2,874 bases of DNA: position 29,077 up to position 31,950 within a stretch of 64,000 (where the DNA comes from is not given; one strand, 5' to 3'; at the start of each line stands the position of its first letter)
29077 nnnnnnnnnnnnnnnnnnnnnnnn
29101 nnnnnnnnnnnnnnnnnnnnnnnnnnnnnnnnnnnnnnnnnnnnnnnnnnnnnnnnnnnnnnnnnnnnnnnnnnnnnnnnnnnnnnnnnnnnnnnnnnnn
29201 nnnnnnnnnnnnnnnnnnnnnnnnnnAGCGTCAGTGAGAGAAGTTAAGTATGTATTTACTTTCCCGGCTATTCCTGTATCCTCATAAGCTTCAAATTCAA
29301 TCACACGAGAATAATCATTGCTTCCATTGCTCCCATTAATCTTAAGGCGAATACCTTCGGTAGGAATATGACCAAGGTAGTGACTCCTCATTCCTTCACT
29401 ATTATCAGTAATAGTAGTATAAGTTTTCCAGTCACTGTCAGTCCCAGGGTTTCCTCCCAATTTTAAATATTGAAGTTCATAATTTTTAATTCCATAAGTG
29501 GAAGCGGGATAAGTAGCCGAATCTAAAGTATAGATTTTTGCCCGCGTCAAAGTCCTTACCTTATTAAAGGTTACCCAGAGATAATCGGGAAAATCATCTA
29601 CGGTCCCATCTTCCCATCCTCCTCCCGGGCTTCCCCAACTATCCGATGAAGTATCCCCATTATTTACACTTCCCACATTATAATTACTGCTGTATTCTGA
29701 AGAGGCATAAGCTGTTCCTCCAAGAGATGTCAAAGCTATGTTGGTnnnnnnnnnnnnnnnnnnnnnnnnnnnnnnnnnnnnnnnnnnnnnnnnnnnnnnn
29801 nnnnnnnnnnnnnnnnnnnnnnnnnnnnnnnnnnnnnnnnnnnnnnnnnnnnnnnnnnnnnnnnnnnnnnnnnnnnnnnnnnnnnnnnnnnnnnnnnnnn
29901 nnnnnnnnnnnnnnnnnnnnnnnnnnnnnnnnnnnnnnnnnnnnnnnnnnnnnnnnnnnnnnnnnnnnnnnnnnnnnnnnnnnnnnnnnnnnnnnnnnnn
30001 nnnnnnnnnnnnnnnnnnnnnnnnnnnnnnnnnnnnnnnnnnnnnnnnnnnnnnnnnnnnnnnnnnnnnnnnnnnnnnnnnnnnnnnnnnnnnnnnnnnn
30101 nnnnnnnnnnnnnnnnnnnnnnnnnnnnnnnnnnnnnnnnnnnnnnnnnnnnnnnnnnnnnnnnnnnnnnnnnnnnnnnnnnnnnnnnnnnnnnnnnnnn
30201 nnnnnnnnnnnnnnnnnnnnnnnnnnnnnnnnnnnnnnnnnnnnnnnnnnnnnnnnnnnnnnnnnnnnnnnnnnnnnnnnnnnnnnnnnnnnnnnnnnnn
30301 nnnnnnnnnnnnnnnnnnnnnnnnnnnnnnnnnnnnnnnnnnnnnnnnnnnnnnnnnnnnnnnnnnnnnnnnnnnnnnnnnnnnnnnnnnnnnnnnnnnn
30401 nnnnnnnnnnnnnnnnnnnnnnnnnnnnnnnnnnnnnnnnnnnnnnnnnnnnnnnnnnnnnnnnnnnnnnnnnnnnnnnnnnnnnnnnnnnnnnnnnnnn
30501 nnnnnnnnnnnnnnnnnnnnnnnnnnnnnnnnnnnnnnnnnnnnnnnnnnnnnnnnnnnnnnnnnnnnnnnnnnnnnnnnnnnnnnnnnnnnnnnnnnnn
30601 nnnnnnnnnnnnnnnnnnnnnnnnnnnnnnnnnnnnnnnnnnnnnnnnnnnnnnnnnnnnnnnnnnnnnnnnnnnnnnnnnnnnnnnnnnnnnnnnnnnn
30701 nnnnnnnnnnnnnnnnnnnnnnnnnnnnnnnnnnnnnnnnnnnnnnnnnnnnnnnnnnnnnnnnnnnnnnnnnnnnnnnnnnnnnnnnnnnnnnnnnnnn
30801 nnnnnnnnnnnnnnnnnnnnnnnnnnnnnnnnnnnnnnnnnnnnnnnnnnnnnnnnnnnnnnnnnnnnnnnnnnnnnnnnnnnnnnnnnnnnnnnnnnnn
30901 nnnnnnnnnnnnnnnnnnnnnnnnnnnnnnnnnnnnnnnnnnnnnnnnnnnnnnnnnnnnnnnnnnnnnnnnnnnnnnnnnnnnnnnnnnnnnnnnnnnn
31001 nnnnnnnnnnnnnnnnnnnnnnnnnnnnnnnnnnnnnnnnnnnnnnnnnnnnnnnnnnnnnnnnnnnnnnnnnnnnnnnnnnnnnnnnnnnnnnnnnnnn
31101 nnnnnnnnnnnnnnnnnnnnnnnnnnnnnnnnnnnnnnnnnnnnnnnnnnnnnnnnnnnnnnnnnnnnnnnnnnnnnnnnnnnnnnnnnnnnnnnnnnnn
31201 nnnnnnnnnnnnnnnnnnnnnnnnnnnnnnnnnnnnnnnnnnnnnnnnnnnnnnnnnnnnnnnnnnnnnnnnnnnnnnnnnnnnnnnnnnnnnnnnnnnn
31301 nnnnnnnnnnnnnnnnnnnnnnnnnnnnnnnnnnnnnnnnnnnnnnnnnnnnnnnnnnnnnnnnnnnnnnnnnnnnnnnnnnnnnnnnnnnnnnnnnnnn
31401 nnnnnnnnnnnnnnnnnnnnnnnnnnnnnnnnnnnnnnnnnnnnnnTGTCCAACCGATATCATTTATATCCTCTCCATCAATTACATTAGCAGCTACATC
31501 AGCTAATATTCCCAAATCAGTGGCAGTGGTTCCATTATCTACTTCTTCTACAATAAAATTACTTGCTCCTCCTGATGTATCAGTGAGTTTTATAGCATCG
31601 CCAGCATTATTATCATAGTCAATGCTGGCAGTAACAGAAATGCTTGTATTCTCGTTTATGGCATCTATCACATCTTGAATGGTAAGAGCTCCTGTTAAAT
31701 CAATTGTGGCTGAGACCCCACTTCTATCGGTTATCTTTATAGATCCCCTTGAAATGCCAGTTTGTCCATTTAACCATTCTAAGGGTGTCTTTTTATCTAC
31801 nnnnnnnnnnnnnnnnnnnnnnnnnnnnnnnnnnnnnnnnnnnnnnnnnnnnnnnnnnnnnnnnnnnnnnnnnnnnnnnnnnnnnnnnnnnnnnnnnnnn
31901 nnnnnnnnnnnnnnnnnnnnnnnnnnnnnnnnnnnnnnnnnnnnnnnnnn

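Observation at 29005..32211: Giant FliD cap protein (1068 aa) with four or more internally repeated modules of about 100 aa and an inserted discoidin-like beta-sandwich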

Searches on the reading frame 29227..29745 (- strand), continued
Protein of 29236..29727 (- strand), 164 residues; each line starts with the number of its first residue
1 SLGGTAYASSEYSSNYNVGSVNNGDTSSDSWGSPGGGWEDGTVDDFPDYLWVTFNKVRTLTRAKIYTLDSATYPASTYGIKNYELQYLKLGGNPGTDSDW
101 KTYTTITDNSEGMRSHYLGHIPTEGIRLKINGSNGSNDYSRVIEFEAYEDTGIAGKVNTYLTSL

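Call 71: list_cluster_members(proteins=[P0246, P0252, P0265, P0005, P0013, P0016, P0028, P0031, P0044, P0003])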
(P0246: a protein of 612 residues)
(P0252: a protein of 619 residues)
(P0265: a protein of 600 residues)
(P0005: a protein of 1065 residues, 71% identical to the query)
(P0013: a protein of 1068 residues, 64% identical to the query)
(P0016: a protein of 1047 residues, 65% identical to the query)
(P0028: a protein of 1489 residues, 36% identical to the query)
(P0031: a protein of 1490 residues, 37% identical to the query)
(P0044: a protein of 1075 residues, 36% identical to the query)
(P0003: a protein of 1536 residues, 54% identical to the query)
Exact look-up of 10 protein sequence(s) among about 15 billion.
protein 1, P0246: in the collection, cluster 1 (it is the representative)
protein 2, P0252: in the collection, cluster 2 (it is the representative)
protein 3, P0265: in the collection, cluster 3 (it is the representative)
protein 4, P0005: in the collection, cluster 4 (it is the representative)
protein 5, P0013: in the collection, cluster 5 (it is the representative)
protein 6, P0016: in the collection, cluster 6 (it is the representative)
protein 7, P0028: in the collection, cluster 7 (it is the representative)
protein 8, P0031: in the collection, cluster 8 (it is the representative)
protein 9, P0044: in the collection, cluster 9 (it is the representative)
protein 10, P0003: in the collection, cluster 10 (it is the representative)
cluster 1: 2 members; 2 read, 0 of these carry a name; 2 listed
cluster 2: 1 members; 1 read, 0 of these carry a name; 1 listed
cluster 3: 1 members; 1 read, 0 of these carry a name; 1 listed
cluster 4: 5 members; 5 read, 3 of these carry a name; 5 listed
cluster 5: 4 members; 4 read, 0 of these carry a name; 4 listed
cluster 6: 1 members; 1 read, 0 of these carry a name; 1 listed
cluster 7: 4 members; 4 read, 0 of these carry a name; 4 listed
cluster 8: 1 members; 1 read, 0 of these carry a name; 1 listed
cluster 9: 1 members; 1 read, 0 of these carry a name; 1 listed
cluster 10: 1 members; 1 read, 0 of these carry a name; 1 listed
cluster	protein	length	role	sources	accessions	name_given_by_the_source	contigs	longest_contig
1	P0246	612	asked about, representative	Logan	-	-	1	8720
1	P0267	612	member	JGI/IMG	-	-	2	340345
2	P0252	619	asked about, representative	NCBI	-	-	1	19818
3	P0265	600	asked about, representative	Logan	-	-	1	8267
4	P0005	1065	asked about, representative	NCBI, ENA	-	-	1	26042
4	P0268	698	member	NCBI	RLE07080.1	hypothetical protein DRJ00_08735, partial [Candidatus Aerophobetes bacterium]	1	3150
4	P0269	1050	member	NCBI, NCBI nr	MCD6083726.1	flagellar filament capping protein FliD, partial [Candidatus Aerophobetes bacterium] | flagellar filament capping protein FliD [Candidatus Aerophobetes bacterium]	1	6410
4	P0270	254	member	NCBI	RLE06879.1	hypothetical protein DRJ00_09035, partial [Candidatus Aerophobetes bacterium]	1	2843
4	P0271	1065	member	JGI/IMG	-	-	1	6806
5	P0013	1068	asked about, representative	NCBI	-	-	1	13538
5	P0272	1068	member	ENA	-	-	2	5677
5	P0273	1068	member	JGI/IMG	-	-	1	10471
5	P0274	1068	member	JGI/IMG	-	-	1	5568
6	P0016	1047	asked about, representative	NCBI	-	-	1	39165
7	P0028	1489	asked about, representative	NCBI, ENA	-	-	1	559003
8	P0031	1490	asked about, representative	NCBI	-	-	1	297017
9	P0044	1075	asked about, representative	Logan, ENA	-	-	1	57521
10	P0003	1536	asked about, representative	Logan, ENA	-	-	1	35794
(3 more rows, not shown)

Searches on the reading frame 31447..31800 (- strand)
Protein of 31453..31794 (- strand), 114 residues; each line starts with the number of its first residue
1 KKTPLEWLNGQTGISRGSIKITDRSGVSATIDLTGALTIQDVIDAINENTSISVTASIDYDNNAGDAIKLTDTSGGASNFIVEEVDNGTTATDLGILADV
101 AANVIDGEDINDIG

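Call 6: search_protein_families(library=pfam, proteins=[window:31453-31794:-], max_evalue=10)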
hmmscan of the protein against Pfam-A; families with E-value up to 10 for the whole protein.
seq(114 aa): 6 families
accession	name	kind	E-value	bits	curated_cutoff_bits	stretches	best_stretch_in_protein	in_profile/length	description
PF21403.4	OTU1_UBXL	-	0.01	16.9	22.7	1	19-58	3-40/49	OTU1, UBXL domain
PF07196.18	Flagellin_IN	-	0.035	14.7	22.7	1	19-66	4-47/55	Flagellin hook IN motif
PF02876.24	Stap_Strp_tox_C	-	0.077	13.7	27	1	13-51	51-89/96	Staphylococcal/Streptococcal toxin, beta-grasp domain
PF24388.1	Permuted_GreAB-C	-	0.079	13.1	27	0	16-35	24-43/54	Permuted GreAB-C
PF09089.16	gp12-short_mid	-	0.088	13.4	25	1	10-45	9-45/81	Phage short tail fibre protein gp12, middle domain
PF23706.1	Rv1893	-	0.56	10.5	27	1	38-93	4-58/72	Rv1893-like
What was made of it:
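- On Flagellin_IN-type flagellar outer domain (modules R1-R4): Module R1 scanned alone reaches only 14.7 bits (call 6).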

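Call 22: search_solved_structures(query=A2, max_evalue=1, show_alignments=3)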
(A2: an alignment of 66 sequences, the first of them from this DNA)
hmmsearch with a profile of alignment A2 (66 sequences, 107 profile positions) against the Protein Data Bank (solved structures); distinct sequences matched with E-value up to 1: 50.
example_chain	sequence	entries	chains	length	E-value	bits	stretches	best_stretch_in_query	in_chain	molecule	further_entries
8erm_A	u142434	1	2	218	0.00025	24.3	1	9-100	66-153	B-type flagellin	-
6sih_A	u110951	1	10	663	0.00069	22.9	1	17-78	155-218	Flagellar hook-associated protein 2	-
9gsx_W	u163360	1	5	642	0.00081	22.7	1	17-75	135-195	Flagellar hook-associated protein 2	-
8pql_U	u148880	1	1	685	0.00094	22.5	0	17-50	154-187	Ubiquitin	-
8q7r_U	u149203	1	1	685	0.0012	22.2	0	17-50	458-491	Ubiquitin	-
8pql_E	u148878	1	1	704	0.0021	21.4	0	17-50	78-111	Polyubiquitin-C,Nucleotide exchange factor SIL1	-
8peq_J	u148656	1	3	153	0.0029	20.9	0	17-50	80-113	Affilin variant Af2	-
4kdi_C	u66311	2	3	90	0.0051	20.1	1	4-79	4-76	Ubiquitin thioesterase OTU1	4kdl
7yui_A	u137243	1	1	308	0.008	19.5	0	17-50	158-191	Polyubiquitin-C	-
5b83_A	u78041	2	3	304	0.016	18.5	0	17-50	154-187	tetra ubiquitin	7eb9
4o1n_A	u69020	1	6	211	0.019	18.3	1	11-35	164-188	Superantigen-like protein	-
4rh6_A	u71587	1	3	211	0.02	18.2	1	11-35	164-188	Exotoxin 3, putative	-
8env_A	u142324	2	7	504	0.029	17.7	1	7-98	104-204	Sheath protein gp31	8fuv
8fvg_A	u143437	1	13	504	0.029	17.7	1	7-98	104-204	Sheath protein gp31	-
6l0l_A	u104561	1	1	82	0.032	17.6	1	17-58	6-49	Hydra-1ubq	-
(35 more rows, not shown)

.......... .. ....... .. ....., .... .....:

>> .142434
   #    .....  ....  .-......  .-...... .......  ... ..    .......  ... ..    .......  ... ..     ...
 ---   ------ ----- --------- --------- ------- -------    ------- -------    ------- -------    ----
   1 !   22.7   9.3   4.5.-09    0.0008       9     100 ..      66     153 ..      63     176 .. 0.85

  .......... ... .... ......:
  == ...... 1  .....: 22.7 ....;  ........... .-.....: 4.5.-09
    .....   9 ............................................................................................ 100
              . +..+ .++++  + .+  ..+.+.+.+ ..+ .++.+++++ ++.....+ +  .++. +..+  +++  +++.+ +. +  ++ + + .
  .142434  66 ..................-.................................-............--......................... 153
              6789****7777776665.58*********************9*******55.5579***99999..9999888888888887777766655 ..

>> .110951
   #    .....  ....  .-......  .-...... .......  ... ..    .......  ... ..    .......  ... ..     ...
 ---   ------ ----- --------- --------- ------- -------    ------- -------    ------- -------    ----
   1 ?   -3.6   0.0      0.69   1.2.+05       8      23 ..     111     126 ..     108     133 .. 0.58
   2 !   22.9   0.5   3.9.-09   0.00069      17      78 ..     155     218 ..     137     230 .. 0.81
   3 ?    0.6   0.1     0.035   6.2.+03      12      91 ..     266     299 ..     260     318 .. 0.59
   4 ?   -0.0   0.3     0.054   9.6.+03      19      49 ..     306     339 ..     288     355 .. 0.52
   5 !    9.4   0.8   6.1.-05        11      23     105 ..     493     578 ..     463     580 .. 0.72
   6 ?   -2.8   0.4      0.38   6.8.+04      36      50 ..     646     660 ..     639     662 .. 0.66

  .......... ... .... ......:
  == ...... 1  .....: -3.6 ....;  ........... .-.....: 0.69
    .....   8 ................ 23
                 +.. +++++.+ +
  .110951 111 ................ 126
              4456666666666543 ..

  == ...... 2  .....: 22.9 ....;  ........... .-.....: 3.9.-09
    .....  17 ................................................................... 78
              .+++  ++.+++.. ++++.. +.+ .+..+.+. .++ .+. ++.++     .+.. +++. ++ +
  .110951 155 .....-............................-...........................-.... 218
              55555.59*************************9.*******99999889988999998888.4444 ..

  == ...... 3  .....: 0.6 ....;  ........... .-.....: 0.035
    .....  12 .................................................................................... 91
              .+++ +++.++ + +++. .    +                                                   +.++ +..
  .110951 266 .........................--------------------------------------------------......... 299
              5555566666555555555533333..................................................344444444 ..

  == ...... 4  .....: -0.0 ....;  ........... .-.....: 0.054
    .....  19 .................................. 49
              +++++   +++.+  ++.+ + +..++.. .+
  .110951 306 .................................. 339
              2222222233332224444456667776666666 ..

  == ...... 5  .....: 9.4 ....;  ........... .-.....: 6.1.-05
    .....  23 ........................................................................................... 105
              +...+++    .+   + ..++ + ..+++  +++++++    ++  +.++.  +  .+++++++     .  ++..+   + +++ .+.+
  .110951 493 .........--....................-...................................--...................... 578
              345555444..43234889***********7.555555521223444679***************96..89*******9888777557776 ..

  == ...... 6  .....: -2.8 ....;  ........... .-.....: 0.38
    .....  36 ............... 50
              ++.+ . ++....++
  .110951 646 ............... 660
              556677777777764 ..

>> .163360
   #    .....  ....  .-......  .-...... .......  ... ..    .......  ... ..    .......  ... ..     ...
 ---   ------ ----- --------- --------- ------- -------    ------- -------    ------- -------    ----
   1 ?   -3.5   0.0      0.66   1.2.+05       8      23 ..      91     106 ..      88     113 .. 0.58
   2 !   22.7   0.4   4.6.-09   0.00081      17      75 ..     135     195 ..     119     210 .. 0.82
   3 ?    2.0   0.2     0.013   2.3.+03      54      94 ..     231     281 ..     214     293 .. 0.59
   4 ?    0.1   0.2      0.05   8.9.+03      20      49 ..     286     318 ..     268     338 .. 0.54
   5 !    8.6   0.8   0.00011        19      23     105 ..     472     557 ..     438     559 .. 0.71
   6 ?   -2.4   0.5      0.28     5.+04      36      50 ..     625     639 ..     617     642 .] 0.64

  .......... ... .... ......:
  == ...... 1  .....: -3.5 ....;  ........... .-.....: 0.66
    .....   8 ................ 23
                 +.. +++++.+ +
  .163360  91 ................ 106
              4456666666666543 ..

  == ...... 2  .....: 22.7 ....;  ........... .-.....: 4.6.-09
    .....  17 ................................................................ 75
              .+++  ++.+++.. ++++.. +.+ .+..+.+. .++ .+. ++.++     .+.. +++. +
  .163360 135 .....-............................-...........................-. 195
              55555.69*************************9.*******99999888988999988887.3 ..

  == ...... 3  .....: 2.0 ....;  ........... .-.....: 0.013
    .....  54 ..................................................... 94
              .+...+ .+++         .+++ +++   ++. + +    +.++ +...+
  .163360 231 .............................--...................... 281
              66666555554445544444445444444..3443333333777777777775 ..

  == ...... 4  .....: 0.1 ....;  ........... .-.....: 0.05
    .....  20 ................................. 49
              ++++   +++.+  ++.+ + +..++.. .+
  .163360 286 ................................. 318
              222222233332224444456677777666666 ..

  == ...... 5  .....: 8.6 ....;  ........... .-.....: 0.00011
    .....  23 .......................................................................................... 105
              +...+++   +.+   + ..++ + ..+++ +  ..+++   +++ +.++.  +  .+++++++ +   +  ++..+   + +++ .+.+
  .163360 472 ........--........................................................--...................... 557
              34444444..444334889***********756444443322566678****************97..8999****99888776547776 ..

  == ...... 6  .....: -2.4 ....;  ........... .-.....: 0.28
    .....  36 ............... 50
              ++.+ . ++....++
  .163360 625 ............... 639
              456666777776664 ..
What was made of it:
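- Closest known: Campylobacter jejuni and Helicobacter pylori FliD with extra domains. Different: C. jejuni D4 instead contains a segment that weakly matches the IN-type module profile (call 22).
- The module profile also hits C. jejuni FliD and a P. aeruginosa flagellin outer domain (call 22).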

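Call 32: predict_structure(alignment_id=A2)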
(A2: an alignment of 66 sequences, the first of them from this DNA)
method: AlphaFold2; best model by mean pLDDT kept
length: 118 residues; sequences in the alignment: 66
mean_pLDDT: 92.1   pTM: 0.85
mean pLDDT of the five models: 92.1, 91.6, 91.4, 91.3, 87.9
residues with pLDDT >= 90: 95; 70-90: 14; 50-70: 7; < 50: 2
segments of 3 or more residues with pLDDT < 50: none
pLDDT, mean of each block of 10 residues (from residue 1): 85 92 98 98 97 97 78 97 98 97 96 66
secondary structure, 60 per line:
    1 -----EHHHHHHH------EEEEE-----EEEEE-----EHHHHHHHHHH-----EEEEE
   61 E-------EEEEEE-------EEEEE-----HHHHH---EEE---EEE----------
elements in order: H7-13 E20-24 E30-34 H41-50 E56-61 E69-74 E82-86 H92-96 E100-102 E106-108
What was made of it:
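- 31453..31797 (-): Module R1 (residues 139-253), FliD-head/Flagellin_IN-type domain. AF2 model pLDDT 92.1 (call 32).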

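Call 36: fold_search(model_id=the predicted structure, library=pdb)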
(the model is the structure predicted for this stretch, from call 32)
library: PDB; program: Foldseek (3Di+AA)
matches with E <= 10: 121; with E <= 0.001: 0
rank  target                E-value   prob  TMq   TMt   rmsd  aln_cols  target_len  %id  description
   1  5h5v_A                1.1e-02  0.54  0.33  0.13  15.5       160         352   16  Crystal structure of the flagellar cap protein FliD D1-D2-D3 domains from Escherichia coli (released 2017-02-22)
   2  5h5v_B                1.5e-02  0.44  0.33  0.13  16.8       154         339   16  Crystal structure of the flagellar cap protein FliD D1-D2-D3 domains from Escherichia coli (released 2017-02-22)
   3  5h5t_D                1.8e-02  0.84  0.42  0.28   8.1       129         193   19  Crystal structure of the flagellar cap protein FliD D2-D3 domains from Salmonella Typhimurium (released 2017-02-22)
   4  5h5v_D                1.8e-02  0.44  0.33  0.13  15.7       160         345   16  Crystal structure of the flagellar cap protein FliD D1-D2-D3 domains from Escherichia coli (released 2017-02-22)
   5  9gsx_Y                5.8e-02  0.63  0.39  0.10   6.2       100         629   21  Campylobacter hook-filament junction-cap complex (released 2025-04-09)
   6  9u4r_AE               5.8e-02  0.23  0.32  0.11  16.0       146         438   13  Structure of the intial complex in filament assembly at 3.23 angstroms resolution, conformation 2. (released 2026-03-25)
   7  9m6h_A                7.0e-02  0.69  0.46  0.15   8.3       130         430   18  structure of FliD-FliC at a 10:10 stoichiometry (released 2025-07-16)
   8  6sih_A                7.4e-02  0.54  0.33  0.10   5.0        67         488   19  Structure of bacterial flagellar capping protein FliD (released 2020-05-27)
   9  9gsx_X                8.4e-02  0.38  0.36  0.09   9.3       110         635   17  Campylobacter hook-filament junction-cap complex (released 2025-04-09)
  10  5xlk_A                1.3e-01  0.82  0.53  0.36   6.8       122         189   21  Crystal structure of the flagellar cap protein FliD D2-D3 domains from Serratia marcescens in Space group I422 (released 2017-06-14)
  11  9gsx_Z                1.5e-01  0.85  0.50  0.11   4.6        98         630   19  Campylobacter hook-filament junction-cap complex (released 2025-04-09)
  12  5npy                  2.1e-01  0.63  0.50  0.17   5.1       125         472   11  Crystal structure of Helicobacter pylori flagellar hook protein FlgE2 (released 2017-11-15)
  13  8rbs_K                5.5e-01  0.23  0.42  0.10   5.9       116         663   16  Emiliania huxleyi virus 201 (EhV-201) asymmetrical unit of capsid proteins predicted by AlphaFold2 fitted into the cry (released 2023-12-20)
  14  9gsx_a                6.2e-01  0.16  0.41  0.11   7.9       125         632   18  Campylobacter hook-filament junction-cap complex (released 2025-04-09)
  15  1fgy                  7.5e-01  0.09  0.28  0.26  10.2       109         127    8  GRP1 PH DOMAIN WITH INS(1,3,4,5)P4 (released 2000-08-23)
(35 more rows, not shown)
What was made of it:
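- Tried and rejected: Foldseek on the module was weak (best E=0.011, call 36).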
